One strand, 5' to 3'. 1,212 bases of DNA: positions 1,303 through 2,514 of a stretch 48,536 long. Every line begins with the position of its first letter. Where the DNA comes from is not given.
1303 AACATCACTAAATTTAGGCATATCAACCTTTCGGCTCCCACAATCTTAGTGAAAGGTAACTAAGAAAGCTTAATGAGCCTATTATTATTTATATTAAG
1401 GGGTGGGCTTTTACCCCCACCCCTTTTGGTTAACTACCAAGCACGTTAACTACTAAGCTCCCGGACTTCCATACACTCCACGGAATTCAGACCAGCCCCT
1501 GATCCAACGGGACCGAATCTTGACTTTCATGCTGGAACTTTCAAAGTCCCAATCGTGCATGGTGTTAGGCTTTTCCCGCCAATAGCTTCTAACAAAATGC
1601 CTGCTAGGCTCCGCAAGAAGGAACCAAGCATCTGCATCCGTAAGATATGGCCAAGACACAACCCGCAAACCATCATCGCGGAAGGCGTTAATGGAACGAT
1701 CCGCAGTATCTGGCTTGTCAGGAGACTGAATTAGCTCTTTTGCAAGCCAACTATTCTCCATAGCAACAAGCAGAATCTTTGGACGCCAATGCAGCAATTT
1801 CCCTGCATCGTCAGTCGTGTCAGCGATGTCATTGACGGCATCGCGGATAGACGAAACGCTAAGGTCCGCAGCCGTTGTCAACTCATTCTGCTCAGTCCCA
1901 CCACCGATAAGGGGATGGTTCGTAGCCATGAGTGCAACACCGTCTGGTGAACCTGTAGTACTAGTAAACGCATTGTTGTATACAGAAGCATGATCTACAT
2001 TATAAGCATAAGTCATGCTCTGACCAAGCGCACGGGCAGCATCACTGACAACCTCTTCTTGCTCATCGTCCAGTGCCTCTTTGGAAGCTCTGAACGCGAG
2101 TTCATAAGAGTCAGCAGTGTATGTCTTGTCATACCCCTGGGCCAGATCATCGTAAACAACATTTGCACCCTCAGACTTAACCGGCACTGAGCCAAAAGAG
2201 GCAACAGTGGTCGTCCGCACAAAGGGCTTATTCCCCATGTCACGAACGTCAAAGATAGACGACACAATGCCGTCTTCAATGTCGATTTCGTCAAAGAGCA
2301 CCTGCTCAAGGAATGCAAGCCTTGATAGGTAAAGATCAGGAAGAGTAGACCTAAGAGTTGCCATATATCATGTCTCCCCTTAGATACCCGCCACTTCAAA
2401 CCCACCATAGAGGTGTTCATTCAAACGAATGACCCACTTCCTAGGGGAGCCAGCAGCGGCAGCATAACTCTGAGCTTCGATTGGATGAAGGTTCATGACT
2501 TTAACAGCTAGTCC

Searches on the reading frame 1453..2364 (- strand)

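Call 70: search_protein_families(library=phrogs, proteins=[window:1453-2364:-], max_evalue=0.00001)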
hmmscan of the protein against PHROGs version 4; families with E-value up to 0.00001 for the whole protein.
window:1453-2364:- (303 aa): 3 families
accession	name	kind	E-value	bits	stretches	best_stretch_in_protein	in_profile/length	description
phrog_4523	-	head and packaging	2.3e-14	54.1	1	54-302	404-643/644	major head and protease protein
phrog_133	-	head and packaging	4.7e-14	52.9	1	53-302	425-667/668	head maturation protease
phrog_371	-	head and packaging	1.7e-08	35.1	0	56-157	49-150/303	major head protein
